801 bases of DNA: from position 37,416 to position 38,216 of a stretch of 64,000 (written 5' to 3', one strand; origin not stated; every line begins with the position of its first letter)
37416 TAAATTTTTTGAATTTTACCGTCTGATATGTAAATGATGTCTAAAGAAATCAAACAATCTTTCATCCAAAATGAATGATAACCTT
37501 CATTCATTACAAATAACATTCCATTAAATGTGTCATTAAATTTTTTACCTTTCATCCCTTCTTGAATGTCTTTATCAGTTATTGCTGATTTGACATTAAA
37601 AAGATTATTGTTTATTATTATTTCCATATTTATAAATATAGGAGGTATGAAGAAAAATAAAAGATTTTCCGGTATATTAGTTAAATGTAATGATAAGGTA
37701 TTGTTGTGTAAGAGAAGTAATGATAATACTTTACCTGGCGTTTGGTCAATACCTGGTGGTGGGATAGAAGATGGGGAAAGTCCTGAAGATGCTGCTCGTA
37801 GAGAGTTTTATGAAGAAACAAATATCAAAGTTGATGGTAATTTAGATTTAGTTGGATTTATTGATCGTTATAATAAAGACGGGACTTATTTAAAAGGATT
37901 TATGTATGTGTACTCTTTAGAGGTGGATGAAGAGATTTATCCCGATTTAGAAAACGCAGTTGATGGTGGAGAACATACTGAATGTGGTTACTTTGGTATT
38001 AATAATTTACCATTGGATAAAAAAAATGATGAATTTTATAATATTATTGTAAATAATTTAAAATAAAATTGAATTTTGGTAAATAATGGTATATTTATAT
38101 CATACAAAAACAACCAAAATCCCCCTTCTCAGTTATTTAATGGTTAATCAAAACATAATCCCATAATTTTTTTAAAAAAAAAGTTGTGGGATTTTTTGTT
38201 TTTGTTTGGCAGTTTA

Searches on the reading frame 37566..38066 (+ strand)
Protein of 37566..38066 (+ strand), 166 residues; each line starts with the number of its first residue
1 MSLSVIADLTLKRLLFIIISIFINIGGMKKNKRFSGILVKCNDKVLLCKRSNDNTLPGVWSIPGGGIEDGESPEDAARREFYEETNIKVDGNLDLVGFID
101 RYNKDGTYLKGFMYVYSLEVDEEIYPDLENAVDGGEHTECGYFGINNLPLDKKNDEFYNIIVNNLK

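Call 66: search_protein_families(library=pfam, proteins=[window:37566-38066:+], max_evalue=0.01)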
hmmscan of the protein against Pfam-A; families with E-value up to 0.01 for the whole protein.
window:37566-38066:+ (166 aa): 2 families
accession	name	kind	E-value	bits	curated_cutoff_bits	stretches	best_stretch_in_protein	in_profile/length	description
PF00293.34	NUDIX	-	6.2e-23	81.7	21.1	1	36-155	8-128/134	NUDIX domain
PF14815.12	NUDIX_4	-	1.1e-07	32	35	1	37-89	4-53/113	NUDIX domain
